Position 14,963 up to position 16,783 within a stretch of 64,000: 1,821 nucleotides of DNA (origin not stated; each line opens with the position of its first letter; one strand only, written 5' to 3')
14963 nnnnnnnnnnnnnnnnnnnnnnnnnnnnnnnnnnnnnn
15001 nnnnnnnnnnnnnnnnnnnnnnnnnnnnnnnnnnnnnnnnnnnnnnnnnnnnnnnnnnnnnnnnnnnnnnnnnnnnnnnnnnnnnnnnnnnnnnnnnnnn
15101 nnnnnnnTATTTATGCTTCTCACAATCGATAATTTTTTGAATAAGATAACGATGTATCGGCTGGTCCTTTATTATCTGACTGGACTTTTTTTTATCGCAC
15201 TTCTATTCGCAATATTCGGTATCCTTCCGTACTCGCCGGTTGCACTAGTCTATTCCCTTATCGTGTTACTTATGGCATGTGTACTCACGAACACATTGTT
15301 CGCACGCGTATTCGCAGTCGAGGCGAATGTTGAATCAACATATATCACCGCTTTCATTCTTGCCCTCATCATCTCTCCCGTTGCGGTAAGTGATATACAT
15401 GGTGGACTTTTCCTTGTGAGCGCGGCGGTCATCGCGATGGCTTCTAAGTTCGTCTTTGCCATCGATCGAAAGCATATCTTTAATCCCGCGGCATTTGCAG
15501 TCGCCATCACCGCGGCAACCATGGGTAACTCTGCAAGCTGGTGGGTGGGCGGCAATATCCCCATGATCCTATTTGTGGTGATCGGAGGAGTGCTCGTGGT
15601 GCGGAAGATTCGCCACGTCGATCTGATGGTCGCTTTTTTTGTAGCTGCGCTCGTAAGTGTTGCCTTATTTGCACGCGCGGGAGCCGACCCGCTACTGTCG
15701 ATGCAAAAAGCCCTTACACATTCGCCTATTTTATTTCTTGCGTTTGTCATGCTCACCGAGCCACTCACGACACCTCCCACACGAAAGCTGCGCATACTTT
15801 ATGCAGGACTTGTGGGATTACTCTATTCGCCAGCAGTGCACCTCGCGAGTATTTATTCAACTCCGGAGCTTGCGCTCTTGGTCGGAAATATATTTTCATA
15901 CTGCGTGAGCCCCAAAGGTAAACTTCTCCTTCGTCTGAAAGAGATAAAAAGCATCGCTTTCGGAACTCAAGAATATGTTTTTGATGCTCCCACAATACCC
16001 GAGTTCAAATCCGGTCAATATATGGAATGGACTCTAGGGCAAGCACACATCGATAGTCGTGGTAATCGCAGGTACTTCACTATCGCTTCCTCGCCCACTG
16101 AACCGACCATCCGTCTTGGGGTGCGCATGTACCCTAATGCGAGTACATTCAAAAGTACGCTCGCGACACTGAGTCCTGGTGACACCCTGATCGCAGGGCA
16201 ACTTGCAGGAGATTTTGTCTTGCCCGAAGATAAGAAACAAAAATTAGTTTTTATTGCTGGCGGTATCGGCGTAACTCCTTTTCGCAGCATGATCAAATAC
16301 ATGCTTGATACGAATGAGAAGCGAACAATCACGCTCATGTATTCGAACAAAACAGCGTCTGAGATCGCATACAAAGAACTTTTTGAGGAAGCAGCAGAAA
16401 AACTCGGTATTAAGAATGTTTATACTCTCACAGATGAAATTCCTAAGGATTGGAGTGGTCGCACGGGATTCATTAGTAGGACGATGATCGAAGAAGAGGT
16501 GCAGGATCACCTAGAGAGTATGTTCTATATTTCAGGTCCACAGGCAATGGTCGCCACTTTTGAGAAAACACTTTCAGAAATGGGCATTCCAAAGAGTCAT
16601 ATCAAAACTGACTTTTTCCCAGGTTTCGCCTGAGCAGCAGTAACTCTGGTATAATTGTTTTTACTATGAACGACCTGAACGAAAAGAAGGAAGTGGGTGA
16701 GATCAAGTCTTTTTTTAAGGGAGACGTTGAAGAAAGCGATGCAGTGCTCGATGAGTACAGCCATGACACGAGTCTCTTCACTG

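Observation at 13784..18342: Compact flavin-based transmembrane electron-transfer module: FMN-binding (SGAT) protein + ApbE + RnfD/NqrB-like::NqrF-like fusion + FAD-linked oxidase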

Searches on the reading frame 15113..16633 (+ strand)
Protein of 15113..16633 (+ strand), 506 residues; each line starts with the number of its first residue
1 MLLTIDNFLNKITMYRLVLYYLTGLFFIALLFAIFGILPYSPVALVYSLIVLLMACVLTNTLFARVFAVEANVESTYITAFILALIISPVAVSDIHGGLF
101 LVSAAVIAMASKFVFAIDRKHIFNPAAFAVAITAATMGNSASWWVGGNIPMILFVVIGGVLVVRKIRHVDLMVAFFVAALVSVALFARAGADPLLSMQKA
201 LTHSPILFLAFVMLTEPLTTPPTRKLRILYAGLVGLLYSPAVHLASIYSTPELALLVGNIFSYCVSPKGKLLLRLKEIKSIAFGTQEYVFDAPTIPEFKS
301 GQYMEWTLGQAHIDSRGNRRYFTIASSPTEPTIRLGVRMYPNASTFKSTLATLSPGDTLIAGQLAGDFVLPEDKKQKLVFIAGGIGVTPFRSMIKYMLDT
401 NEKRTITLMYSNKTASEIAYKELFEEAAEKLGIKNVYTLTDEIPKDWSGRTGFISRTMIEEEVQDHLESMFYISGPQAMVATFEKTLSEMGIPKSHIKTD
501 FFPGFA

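Call 3: search_protein_families(library=pfam, proteins=[window:15113-16633:+], max_evalue=0.01)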
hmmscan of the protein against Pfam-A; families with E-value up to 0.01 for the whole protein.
window:15113-16633:+ (506 aa): 4 families
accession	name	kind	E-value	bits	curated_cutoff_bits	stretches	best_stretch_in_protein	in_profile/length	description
PF00175.26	NAD_binding_1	-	3.3e-20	73.2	22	1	380-483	1-107/109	Oxidoreductase NAD-binding domain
PF03116.20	NQR2_RnfD_RnfE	-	3e-09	37.1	27.7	1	147-262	171-283/296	NQR2, RnfD, RnfE family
PF08030.17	NAD_binding_6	-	0.00015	22.3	22.2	1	377-427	3-63/156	Ferric reductase NAD binding domain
PF22290.1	DmmA-like_N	-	0.0013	19.6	33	0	371-429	14-70/124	Dimethylamine monooxygenase subunit DmmA-like, N-terminal domain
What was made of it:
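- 15113..15916 (+): RnfD/NqrB-like membrane domain of the fusion (aa 1-268). It has ten helices arranged as two inverted five-helix halves. PF03116, 37.1 bits (call 3).
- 15923..16633 (+): NqrF/FNR-like FAD and NAD(P)H-binding domain of the fusion (aa ~271-506). It contains RRYFT (16067-16081), GGIGVTP (16259-16279) and the C-terminal FFPGFA. PF00175, 73.2 bits (call 3).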

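Call 4: search_protein_families(library=ncbifam, proteins=[window:15113-16633:+], max_evalue=0.01)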
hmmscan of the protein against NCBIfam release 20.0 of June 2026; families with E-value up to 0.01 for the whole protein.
window:15113-16633:+ (506 aa): 28 families (the best 25 are shown)
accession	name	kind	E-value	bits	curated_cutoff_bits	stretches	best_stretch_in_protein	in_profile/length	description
NF009805.0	PRK13289.1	equivalog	9.7e-28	97.2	432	1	291-502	178-392/399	NO-inducible flavohemoprotein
NF058606.1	GlBtMonoRdsGbcB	equivalog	5.1e-21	75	500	1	286-498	31-243/362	glycine betaine monooxygenase reductase subunit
TIGR02160.1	PA_CoA_Oxy5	hypoth_equivalog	1e-20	73.9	420.8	1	297-502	32-241/352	1,2-phenylacetyl-CoA epoxidase subunit PaaE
NF005963.0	PRK08051.1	equivalog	3.1e-20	72.5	230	1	293-502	26-230/233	NAD(P)H-flavin reductase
TIGR01941.1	nqrF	equivalog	6.1e-20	71.5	295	1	323-502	210-403/405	NADH:ubiquinone reductase (Na(+)-transporting) subunit F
NF045803.1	MethMoxFADbindMmoC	equivalog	4.5e-19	68.4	500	1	297-499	139-337/343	aromatic/alkene monooxygenase hydroxylase FAD-binding subunit MmoC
NF040810.1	BenC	equivalog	1.3e-17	64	430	1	292-497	128-325/333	benzoate 1,2-dioxygenase electron transfer component BenC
NF007964.0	PRK10684.1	equivalog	3.1e-17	62.5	383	1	314-502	49-237/333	NADH oxidoreductase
NF008822.0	PRK11872.1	equivalog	1.2e-15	57.4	402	1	298-500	137-333/341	anthranilate 1,2-dioxygenase electron transfer component AntC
TIGR02911.1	sulfite_red_B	equivalog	1.3e-12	47.4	288.6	1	287-497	20-219/261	anaerobic sulfite reductase subunit AsrB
NF006220.0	PRK08345.1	subfamily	1.8e-12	47.1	395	1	312-494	52-243/294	cytochrome-c3 hydrogenase subunit gamma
NF052252.1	flav_redu_LuxG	exception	4.5e-11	42.4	340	1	278-488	8-214/232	flavin mononucleotide reductase LuxG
NF000796.0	PRK00054.1-1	equivalog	1.4e-10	40.8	224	1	343-491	60-193/254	dihydroorotate dehydrogenase electron transfer subunit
NF040830.1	sulfhyd_ShyC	equivalog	9.4e-10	38.1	600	1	313-422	47-155/288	NAD(P)-dependent hydrogenase/sulfhydrogenase 2 subunit gamma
NF008178.0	PRK10926.1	equivalog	7.4e-09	35.2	390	1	291-490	25-228/248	ferredoxin--NADP(+) reductase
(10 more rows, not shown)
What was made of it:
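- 15923..16633 (+): NCBIfam hits cover aa 291-502 of flavohaemoprotein/NqrF-type reductases (call 4).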

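Call 12: search_solved_structures(query=window:15113-16633:+, max_evalue=1, show_alignments=0)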
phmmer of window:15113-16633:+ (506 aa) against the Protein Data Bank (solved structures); distinct sequences matched with E-value up to 1: 121 (the best 60 are shown).
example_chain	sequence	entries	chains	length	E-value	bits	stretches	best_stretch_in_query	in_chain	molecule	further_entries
7qty_A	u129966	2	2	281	3.4e-17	65.9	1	345-504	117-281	Na(+)-translocating NADH-quinone reductase subunit F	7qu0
7qu3_A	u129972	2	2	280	6.4e-16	61.7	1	346-504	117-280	Na(+)-translocating NADH-quinone reductase subunit F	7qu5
2r6h_A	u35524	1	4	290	7.9e-15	58.1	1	347-500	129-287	NADH:ubiquinone oxidoreductase, Na translocating, F subunit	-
4u9u_A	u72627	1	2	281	3.8e-13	52.5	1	345-504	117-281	Na(+)-translocating NADH-quinone reductase subunit F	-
8ad4_A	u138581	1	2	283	3.8e-13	52.5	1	345-504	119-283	Na(+)-translocating NADH-quinone reductase subunit F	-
4uaj_A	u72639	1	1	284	3.9e-13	52.5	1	345-504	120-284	Na(+)-translocating NADH-quinone reductase subunit F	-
7rom_A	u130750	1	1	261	4e-13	52.4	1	284-495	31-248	NADH-cytochrome b5 reductase 1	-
7xk3_F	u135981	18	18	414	4.7e-13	52.2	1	345-504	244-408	Na(+)-translocating NADH-quinone reductase subunit F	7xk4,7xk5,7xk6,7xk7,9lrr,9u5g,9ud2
8a1t_F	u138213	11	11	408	7.6e-13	51.5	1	345-504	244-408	Na(+)-translocating NADH-quinone reductase subunit F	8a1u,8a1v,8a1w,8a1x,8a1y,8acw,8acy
8ad3_A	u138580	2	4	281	1.7e-12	50.4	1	345-500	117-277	Na(+)-translocating NADH-quinone reductase subunit F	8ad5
2eix_A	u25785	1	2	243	3.3e-12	49.4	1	300-490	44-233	NADH-cytochrome b5 reductase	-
5ogx_A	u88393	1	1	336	7.1e-10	41.7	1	271-489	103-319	Cytochrome P450 reductase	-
4wqm_A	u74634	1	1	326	2.1e-09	40.2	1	313-498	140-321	Toluene-4-monooxygenase electron transfer component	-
1cqx_A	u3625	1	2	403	5.4e-09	38.8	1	292-502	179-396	FLAVOHEMOPROTEIN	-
6mv1_A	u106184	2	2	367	9.2e-09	38.1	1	330-495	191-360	Cytochrome b5 reductase 4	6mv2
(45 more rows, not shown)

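Call 16: find_homologous_proteins(query=window:15113-16633:+, max_evalue=0.00001)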
Query window:15113-16633:+ (506 aa): 7998 proteins with E <= 0.00001 among 8000 candidates; the best 120 are listed.
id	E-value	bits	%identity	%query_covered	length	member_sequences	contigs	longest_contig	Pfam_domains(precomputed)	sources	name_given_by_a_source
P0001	0.0e+0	1103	100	100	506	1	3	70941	PF00175.27,PF03116.21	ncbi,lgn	-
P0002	8.5e-291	983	87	100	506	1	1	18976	PF00175.27,PF03116.21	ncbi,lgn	-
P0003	3.3e-283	958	84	100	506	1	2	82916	PF00175.27,PF03116.21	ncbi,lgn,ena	-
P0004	1.1e-274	930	82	100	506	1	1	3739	PF00175.27,PF03116.21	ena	-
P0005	2.0e-269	912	79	100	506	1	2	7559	PF00175.27,PF03116.21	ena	-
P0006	1.0e-260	884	78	100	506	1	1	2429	PF00175.27,PF03116.21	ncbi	-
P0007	1.4e-208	712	63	100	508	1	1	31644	PF00175.27,PF03116.21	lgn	-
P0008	8.1e-196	670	60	100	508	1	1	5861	PF00175.27,PF03116.21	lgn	-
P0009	1.4e-195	669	59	99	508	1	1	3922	PF00175.27,PF03116.21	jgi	jgi:ferredoxin-NADP reductase/Na+-translocating ferredoxin:NAD+ oxidoreductase RnfD subunit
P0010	1.9e-195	669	61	100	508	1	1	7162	PF00175.27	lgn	-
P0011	7.2e-195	667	60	100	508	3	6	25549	PF00175.27,PF03116.21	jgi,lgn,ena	-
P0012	1.5e-192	659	60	100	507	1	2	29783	PF00175.27,PF03116.21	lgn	-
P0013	3.8e-191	654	58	100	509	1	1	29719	PF00175.27,PF03116.21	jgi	jgi:ferredoxin-NADP reductase/Na+-translocating ferredoxin:NAD+ oxidoreductase RnfD subunit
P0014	4.7e-191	654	58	99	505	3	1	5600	PF00175.27,PF03116.21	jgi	jgi:ferredoxin-NADP reductase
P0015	6.8e-191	654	60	100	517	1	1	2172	PF00175.27,PF03116.21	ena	-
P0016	2.7e-190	652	59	100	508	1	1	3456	PF00175.27,PF03116.21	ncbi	-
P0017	3.1e-190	651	57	100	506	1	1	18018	PF00175.27,PF03116.21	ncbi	-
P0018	3.1e-190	651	57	99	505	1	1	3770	PF00175.27,PF03116.21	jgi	jgi:ferredoxin-NADP reductase/Na+-translocating ferredoxin:NAD+ oxidoreductase RnfD subunit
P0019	3.9e-190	651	58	100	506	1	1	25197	PF00175.27,PF03116.21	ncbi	-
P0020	4.9e-190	651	58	100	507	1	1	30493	PF00175.27,PF03116.21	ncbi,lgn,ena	-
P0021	1.7e-189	649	57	99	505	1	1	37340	PF00175.27,PF03116.21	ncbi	ncbi:MAG: RnfABCDGE type electron transport complex subunit D [Minisyncoccia bacterium]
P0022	5.6e-189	647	57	100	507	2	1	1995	PF00175.27,PF03116.21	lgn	-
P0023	6.6e-189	647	59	100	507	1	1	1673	PF00175.27,PF03116.21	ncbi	-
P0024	1.4e-188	646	58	100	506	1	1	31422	PF00175.27,PF03116.21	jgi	jgi:glycine betaine catabolism B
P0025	2.6e-188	645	58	99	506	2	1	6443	PF00175.27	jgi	-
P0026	2.9e-188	645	59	100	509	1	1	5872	PF00175.27,PF03116.21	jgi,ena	-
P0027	4.3e-188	644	57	100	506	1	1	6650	PF00175.27,PF03116.21,PF00970.31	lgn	-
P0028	4.6e-188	644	55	100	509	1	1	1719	PF00175.27,PF03116.21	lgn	-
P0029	4.9e-188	644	59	100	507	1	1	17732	PF00175.27,PF03116.21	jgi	jgi:ferredoxin-NADP reductase/Na+-translocating ferredoxin:NAD+ oxidoreductase RnfD subunit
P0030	1.4e-187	643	60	100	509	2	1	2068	PF00175.27,PF03116.21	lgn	-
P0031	1.1e-186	640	59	99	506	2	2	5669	PF00175.27,PF03116.21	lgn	-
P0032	1.1e-186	640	58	100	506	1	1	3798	PF00175.27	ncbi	-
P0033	1.3e-186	639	58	100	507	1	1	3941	PF00175.27,PF03116.21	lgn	-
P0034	5.6e-186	637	56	99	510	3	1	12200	PF00175.27,PF03116.21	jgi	-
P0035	7.0e-186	637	55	100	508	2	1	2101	PF00175.27,PF03116.21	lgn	-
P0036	7.1e-186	637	59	100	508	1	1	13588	PF00175.27,PF03116.21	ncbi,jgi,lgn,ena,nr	ncbi:MAG TPA: hypothetical protein VMV71_00865 [Candidatus Paceibacterota bacterium]|nr:hypothetical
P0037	7.9e-186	637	57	99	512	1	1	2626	PF00175.27,PF03116.21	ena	-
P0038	8.9e-186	637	58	100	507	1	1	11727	PF00175.27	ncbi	-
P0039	1.5e-185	636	57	97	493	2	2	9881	PF00175.27,PF03116.21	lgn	-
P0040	2.4e-185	635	58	100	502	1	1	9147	PF00175.27,PF03116.21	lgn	-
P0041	2.4e-185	635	57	99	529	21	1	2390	PF00175.27,PF03116.21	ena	-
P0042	2.5e-185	635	57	97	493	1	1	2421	PF00175.27,PF03116.21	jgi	jgi:ferredoxin-NADP reductase/Na+-translocating ferredoxin:NAD+ oxidoreductase RnfD subunit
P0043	3.0e-185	635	58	99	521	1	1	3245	PF00175.27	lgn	-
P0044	3.4e-185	635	56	100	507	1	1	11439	PF00175.27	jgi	jgi:glycine betaine catabolism B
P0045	4.3e-185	634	58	99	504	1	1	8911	PF00175.27,PF03116.21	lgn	-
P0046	9.8e-185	633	59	99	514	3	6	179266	PF00175.27,PF03116.21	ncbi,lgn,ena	-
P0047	9.9e-185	633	58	99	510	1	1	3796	PF00175.27,PF03116.21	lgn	-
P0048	1.5e-184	633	56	99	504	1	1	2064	PF00175.27,PF03116.21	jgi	jgi:ferredoxin-NADP reductase/Na+-translocating ferredoxin:NAD+ oxidoreductase RnfD subunit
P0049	1.8e-184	632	56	100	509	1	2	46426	PF00175.27,PF03116.21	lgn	-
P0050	2.8e-184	632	56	99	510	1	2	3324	PF00175.27,PF03116.21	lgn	-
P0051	3.9e-184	631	59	100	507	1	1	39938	PF00175.27,PF03116.21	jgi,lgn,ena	-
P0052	5.4e-184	631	59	99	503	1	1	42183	PF00175.27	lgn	-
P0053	5.7e-184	631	56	99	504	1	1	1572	PF00175.27,PF03116.21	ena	-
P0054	6.6e-184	630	57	99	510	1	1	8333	PF00175.27,PF03116.21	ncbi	-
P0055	9.8e-184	630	56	100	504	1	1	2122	PF00175.27,PF03116.21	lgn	-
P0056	1.4e-183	629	56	99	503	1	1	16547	PF00175.27,PF03116.21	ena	-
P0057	2.0e-183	629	58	99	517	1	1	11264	PF00175.27,PF03116.21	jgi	jgi:ferredoxin-NADP reductase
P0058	2.1e-183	629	56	99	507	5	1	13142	PF00175.27,PF03116.21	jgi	-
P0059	2.3e-183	629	56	100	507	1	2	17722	PF00175.27,PF03116.21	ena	-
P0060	2.7e-183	628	57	99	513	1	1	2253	PF00175.27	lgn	-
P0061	2.9e-183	628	58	100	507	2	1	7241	PF00175.27,PF03116.21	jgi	jgi:ferredoxin-NADP reductase/Na+-translocating ferredoxin:NAD+ oxidoreductase RnfD subunit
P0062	3.0e-183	628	56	100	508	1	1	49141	PF00175.27,PF03116.21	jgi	jgi:ferredoxin-NADP reductase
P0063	6.9e-183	627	60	94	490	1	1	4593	PF00175.27,PF03116.21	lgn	-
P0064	1.1e-182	626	58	99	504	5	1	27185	PF00175.27,PF03116.21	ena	-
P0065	1.9e-182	626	56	100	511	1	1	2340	PF00175.27,PF03116.21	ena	-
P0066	2.1e-182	626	57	100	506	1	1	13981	PF00175.27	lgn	-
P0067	3.1e-182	625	56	100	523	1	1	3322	PF00175.27,PF03116.21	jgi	jgi:ferredoxin-NADP reductase/Na+-translocating ferredoxin:NAD+ oxidoreductase RnfD subunit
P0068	3.6e-182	625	58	100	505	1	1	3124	PF00175.27,PF03116.21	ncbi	-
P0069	3.8e-182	625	59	99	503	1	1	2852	PF00175.27,PF03116.21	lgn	-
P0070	5.7e-182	624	57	100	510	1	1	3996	PF00175.27,PF03116.21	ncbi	-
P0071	6.2e-182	624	56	100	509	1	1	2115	PF00175.27,PF03116.21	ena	-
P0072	7.0e-182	624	56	100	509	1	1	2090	PF00175.27,PF03116.21,PF08030.18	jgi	jgi:ferredoxin-NADP reductase/Na+-translocating ferredoxin:NAD+ oxidoreductase RnfD subunit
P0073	7.6e-182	624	56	100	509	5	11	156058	PF00175.27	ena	-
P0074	7.8e-182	624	58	99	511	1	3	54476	PF00175.27,PF03116.21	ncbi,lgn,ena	-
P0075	8.3e-182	624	56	99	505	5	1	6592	PF00175.27,PF03116.21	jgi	jgi:ferredoxin-NADP reductase/Na+-transporting NADH:ubiquinone oxidoreductase subunit NqrB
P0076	9.9e-182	623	58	100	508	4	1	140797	PF00175.27,PF03116.21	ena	-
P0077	1.2e-181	623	55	100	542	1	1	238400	PF00175.27,PF03116.21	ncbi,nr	ncbi:MAG: RnfABCDGE type electron transport complex subunit D [Candidatus Liptonbacteria bacterium]|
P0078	1.3e-181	623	57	100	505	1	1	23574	PF00175.27,PF03116.21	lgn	-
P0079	2.4e-181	622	58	99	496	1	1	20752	PF00175.27,PF03116.21,PF00970.31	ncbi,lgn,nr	ncbi:MAG TPA: RnfABCDGE type electron transport complex subunit D [Candidatus Paceibacterota bacteri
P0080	2.5e-181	622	56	99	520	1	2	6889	PF00175.27,PF03116.21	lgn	-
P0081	2.9e-181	622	55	99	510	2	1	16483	PF00175.27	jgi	-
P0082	3.6e-181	621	57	99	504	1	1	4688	PF00175.27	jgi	jgi:ferredoxin-NADP reductase/Na+-translocating ferredoxin:NAD+ oxidoreductase RnfD subunit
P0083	4.7e-181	621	57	99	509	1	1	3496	PF00175.27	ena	-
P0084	4.8e-181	621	56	97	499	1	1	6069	PF00175.27,PF03116.21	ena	-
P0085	5.0e-181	621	56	99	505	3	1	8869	PF00175.27,PF03116.21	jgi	jgi:ferredoxin-NADP reductase/Na+-translocating ferredoxin:NAD+ oxidoreductase RnfD subunit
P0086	5.5e-181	621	57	100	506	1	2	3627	PF00175.27,PF03116.21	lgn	-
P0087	6.4e-181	621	57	100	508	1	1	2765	PF00175.27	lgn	-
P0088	9.2e-181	620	56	100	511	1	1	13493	PF00175.27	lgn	-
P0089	1.1e-180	620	56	99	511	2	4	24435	PF00175.27,PF03116.21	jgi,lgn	jgi:ferredoxin-NADP reductase/Na+-translocating ferredoxin:NAD+ oxidoreductase RnfD subunit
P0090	1.3e-180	620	54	99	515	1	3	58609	PF00175.27,PF03116.21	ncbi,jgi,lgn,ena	jgi:ferredoxin-NADP reductase/Na+-translocating ferredoxin:NAD+ oxidoreductase RnfD subunit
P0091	2.5e-180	619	56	100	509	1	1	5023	PF00175.27,PF03116.21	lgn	-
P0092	2.8e-180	619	56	100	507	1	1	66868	PF00175.27,PF03116.21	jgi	jgi:ferredoxin-NADP reductase/Na+-translocating ferredoxin:NAD+ oxidoreductase RnfD subunit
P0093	5.4e-180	618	57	100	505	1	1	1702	PF00175.27,PF03116.21,PF00970.31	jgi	jgi:ferredoxin-NADP reductase/Na+-translocating ferredoxin:NAD+ oxidoreductase RnfD subunit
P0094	7.0e-180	617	56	100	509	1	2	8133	PF00175.27,PF03116.21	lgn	-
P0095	7.0e-180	617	57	99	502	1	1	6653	PF00175.27,PF03116.21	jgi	jgi:glycine betaine catabolism B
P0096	1.9e-179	616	56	100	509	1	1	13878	PF00175.27,PF03116.21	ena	-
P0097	2.1e-179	616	56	99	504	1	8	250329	PF00175.27,PF03116.21,PF08030.18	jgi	jgi:ferredoxin-NADP reductase/Na+-translocating ferredoxin:NAD+ oxidoreductase RnfD subunit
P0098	2.1e-179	616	56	99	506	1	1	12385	PF00175.27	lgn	-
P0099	2.3e-179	615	57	100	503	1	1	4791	PF00175.27,PF03116.21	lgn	-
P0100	2.8e-179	615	55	100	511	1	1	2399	PF00175.27,PF03116.21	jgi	jgi:ferredoxin-NADP reductase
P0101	2.8e-179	615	56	100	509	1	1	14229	PF00175.27,PF03116.21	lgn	-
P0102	3.0e-179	615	54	99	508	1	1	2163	PF00175.27,PF03116.21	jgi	jgi:ferredoxin-NADP reductase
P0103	3.9e-179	615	57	100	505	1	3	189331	PF00175.27,PF03116.21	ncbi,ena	-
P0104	4.1e-179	615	55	95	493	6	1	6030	PF00175.27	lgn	-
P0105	4.3e-179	615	56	100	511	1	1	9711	PF00175.27,PF03116.21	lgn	-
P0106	5.0e-179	614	57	100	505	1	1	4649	PF00175.27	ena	-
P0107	5.5e-179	614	56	97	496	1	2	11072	PF00175.27,PF03116.21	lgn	-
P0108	5.5e-179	614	57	97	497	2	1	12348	PF00175.27,PF03116.21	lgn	-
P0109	6.3e-179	614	56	99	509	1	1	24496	PF00175.27,PF03116.21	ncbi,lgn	-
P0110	8.9e-179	614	56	100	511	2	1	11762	PF00175.27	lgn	-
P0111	9.4e-179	613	57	99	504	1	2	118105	PF00175.27,PF03116.21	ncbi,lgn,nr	ncbi:MAG: RnfABCDGE type electron transport complex subunit D [bacterium]|nr:RnfABCDGE type electron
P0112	9.9e-179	613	56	100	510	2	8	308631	PF00175.27,PF03116.21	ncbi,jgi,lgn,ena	ncbi:MAG: RnfABCDGE type electron transport complex subunit D [Minisyncoccia bacterium]|jgi:ferredox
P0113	1.0e-178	613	56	100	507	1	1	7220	PF00175.27,PF03116.21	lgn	-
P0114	1.2e-178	613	56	100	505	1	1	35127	PF00175.27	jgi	jgi:ferredoxin-NADP reductase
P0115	1.3e-178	613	55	100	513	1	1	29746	PF00175.27,PF03116.21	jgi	jgi:ferredoxin-NADP reductase/Na+-translocating ferredoxin:NAD+ oxidoreductase RnfD subunit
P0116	1.3e-178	613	56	100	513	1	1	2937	PF00175.27,PF03116.21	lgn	-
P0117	1.5e-178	613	56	100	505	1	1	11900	PF00175.27,PF03116.21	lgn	-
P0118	1.5e-178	613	57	100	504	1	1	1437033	PF00175.27,PF03116.21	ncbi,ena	-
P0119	2.1e-178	612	54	100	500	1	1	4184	PF00175.27,PF03116.21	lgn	-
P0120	2.2e-178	612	54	100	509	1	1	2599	PF00175.27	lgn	-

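Call 17: find_encoding_contigs(protein=P0001, flank=8000, max_places=3)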
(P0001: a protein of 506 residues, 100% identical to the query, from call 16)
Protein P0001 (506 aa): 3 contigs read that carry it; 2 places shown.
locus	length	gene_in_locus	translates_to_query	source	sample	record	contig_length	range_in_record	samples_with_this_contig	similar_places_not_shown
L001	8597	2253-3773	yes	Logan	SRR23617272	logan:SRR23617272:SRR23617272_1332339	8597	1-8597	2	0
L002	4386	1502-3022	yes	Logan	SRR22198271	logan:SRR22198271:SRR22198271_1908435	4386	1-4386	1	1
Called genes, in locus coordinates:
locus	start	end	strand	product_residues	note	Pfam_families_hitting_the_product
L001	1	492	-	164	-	?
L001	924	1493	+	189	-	PF04205:FMN_bind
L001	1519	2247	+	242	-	PF02424:ApbE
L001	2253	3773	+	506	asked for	PF03116:NQR2_RnfD_RnfE (weak), PF00175:NAD_binding_1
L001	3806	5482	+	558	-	PF01565:FAD_binding_4, PF02913:FAD-oxidase_C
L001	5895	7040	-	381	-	-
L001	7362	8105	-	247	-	PF02535:Zip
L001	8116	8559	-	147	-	PF01475:FUR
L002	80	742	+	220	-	PF04205:FMN_bind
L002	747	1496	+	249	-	PF02424:ApbE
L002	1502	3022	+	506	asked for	PF03116:NQR2_RnfD_RnfE (weak), PF00175:NAD_binding_1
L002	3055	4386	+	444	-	?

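Call 18: find_encoding_contigs(protein=P0007, flank=8000, max_places=2)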
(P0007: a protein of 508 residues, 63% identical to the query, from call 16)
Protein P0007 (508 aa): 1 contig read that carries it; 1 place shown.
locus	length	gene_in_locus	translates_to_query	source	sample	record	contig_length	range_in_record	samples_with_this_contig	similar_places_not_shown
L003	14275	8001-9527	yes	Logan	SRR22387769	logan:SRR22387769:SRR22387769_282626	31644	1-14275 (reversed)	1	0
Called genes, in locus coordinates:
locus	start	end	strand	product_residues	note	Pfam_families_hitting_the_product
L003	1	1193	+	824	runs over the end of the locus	PF00403:HMA, PF00122:E1-E2_ATPase, PF00702:Hydrolase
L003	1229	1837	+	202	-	PF11303:DUF3105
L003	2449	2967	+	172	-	PF07610:DUF1573 (faint)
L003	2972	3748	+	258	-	-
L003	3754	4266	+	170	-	-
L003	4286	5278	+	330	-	-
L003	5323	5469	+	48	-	-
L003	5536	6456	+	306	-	PF02557:VanY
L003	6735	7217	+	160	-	PF04205:FMN_bind (weak)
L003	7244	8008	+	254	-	PF02424:ApbE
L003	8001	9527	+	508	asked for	PF03116:NQR2_RnfD_RnfE (weak), PF00175:NAD_binding_1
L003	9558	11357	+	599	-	PF13528:Glyco_trans_1_3 (faint), PF04101:Glyco_tran_28_C (weak), PF00535:Glycos_transf_2, PF10111:Glyco_tranf_2_2, PF13641:Glyco_tranf_2_3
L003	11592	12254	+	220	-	-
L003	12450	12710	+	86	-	-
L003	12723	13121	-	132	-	PF22296:bAvd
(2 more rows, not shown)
